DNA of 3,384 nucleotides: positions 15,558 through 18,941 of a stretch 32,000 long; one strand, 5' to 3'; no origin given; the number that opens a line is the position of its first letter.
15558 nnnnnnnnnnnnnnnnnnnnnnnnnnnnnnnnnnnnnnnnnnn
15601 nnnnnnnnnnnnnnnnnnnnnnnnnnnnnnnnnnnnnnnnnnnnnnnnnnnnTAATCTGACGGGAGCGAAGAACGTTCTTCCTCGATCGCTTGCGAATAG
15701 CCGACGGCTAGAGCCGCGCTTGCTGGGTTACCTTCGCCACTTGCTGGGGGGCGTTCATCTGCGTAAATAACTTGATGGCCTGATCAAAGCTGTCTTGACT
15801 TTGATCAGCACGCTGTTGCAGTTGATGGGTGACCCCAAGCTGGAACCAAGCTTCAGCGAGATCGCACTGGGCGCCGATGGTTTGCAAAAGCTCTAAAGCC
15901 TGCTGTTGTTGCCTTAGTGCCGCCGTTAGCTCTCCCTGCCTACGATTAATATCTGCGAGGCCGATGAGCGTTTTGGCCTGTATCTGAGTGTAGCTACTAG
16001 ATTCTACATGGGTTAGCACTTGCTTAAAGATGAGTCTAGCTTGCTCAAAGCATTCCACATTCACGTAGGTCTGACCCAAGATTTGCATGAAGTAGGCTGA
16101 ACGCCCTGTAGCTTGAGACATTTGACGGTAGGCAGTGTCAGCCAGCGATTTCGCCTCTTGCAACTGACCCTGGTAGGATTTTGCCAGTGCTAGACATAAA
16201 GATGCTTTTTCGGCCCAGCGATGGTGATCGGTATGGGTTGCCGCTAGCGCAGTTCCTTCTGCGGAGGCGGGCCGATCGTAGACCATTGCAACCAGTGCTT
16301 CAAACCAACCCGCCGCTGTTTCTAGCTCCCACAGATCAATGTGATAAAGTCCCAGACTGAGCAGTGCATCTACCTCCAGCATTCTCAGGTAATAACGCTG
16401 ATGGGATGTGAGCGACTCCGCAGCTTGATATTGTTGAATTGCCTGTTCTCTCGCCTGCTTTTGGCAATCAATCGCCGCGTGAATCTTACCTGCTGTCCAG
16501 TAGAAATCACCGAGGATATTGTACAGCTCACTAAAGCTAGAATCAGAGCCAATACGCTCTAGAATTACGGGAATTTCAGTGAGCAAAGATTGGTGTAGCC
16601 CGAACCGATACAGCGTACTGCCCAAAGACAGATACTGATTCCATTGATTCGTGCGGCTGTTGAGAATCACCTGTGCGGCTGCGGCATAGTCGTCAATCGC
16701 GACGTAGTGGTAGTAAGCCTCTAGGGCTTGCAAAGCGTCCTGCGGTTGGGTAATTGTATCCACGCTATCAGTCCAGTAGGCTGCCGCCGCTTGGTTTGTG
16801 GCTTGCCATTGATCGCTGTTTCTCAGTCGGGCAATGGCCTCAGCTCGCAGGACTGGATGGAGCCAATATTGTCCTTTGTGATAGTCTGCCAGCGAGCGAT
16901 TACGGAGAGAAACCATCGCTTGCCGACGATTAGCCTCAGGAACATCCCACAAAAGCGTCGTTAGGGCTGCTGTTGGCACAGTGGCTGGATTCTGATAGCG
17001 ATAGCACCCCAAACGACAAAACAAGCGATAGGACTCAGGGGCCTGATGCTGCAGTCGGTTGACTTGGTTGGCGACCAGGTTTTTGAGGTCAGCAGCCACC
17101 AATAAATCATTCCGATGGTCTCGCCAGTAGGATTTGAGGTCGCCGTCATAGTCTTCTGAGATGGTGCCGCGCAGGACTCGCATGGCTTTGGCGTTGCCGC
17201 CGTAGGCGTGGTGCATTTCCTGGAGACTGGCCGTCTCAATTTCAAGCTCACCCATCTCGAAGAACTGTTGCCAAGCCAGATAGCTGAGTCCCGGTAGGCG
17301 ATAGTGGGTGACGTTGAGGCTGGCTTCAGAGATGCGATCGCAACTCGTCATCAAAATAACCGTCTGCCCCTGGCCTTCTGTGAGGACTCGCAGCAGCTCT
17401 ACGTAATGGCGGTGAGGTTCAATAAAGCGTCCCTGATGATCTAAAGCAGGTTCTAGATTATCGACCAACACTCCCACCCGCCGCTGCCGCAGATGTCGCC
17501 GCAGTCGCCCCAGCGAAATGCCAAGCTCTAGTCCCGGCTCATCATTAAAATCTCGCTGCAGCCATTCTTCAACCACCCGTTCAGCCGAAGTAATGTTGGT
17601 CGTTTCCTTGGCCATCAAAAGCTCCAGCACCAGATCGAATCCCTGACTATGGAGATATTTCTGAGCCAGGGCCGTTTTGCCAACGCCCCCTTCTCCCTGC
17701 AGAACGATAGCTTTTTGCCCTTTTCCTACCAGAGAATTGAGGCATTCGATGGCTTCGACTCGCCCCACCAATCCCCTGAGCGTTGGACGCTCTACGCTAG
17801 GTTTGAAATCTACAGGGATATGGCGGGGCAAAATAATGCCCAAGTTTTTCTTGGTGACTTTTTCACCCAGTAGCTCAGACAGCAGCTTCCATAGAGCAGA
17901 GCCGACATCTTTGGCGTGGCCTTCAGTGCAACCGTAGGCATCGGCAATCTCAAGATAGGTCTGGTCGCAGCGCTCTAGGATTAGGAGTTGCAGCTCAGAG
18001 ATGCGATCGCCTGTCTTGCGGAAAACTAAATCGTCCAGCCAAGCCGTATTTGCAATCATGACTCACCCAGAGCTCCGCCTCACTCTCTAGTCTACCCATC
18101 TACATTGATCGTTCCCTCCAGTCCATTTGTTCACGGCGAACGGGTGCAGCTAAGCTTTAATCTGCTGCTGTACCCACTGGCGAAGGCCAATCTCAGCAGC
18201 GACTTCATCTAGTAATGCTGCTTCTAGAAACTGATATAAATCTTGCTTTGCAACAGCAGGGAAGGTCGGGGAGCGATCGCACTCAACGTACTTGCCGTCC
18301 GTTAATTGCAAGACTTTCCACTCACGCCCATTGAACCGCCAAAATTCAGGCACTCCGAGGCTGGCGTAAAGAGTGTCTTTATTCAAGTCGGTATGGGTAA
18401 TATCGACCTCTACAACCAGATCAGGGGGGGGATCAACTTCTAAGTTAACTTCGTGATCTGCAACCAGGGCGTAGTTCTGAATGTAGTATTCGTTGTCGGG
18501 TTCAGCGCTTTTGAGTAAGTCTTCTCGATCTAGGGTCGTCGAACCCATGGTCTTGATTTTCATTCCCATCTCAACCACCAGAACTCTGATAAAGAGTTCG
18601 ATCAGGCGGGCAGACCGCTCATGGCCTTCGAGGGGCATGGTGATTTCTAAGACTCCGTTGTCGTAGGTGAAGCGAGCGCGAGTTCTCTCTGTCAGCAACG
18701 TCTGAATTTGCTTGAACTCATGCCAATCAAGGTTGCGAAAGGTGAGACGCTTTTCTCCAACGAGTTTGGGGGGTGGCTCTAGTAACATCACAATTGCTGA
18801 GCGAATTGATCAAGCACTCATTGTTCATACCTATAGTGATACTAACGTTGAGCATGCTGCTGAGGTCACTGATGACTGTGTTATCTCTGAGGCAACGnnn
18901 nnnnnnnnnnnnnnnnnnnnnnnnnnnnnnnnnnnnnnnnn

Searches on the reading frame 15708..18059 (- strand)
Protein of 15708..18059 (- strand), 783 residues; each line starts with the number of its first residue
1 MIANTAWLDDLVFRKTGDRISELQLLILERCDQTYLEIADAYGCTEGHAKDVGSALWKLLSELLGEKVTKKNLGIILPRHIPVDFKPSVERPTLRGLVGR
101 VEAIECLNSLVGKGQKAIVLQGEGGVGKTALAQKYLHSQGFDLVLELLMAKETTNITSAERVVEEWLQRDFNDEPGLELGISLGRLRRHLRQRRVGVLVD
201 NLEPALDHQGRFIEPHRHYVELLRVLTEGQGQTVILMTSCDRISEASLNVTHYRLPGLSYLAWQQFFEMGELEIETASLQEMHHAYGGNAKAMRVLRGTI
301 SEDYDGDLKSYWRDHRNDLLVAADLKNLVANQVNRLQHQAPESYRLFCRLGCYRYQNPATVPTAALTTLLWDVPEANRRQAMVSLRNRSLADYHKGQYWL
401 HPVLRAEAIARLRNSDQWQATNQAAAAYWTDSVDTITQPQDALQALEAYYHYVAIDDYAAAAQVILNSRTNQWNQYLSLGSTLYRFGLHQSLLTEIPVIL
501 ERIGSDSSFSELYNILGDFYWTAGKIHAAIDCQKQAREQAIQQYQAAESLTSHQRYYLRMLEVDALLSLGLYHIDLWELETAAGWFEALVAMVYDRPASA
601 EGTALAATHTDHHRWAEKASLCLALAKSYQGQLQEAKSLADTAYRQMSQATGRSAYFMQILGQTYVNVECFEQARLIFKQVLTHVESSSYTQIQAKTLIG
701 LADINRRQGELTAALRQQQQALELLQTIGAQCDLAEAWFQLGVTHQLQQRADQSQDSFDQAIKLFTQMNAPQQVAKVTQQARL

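Call 45: search_protein_families(library=pfam, proteins=[window:15708-18059:-], max_evalue=0.0001)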
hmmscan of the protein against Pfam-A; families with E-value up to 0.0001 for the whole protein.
window:15708-18059:- (783 aa): 8 families
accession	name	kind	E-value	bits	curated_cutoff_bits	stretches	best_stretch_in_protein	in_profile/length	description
PF13424.12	TPR_12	-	1.8e-13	50.9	30.1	1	695-766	3-76/77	Tetratricopeptide repeat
PF07719.23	TPR_2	-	1.2e-09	38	27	0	735-765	1-31/34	Tetratricopeptide repeat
PF17874.7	TPR_MalT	-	8.2e-09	35.6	45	1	603-782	26-208/336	MalT-like TPR region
PF13181.12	TPR_8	-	2.8e-08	33.7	25.7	0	511-536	2-27/34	Tetratricopeptide repeat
PF00515.34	TPR_1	-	5.8e-06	26.3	27.8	0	735-764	1-30/34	Tetratricopeptide repeat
PF00931.28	NB-ARC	-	2.4e-05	24.2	23.5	1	107-200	9-107/248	NB-ARC domain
PF13401.12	AAA_22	-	3.4e-05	24.6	27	0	114-236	4-120/130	AAA domain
PF13374.12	TPR_10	-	5.1e-05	23.6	27.5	0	696-725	3-32/42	Tetratricopeptide repeat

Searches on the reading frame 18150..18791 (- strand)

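Call 45: search_protein_families(library=pfam, proteins=[window:18150-18791:-], max_evalue=0.0001)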
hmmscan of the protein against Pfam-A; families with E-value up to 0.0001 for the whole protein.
window:18150-18791:- (213 aa): 1 family
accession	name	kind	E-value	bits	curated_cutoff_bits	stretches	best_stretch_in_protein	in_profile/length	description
PF05685.18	Uma2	-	1.4e-15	57.6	27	1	23-173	1-151/172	Putative restriction endonuclease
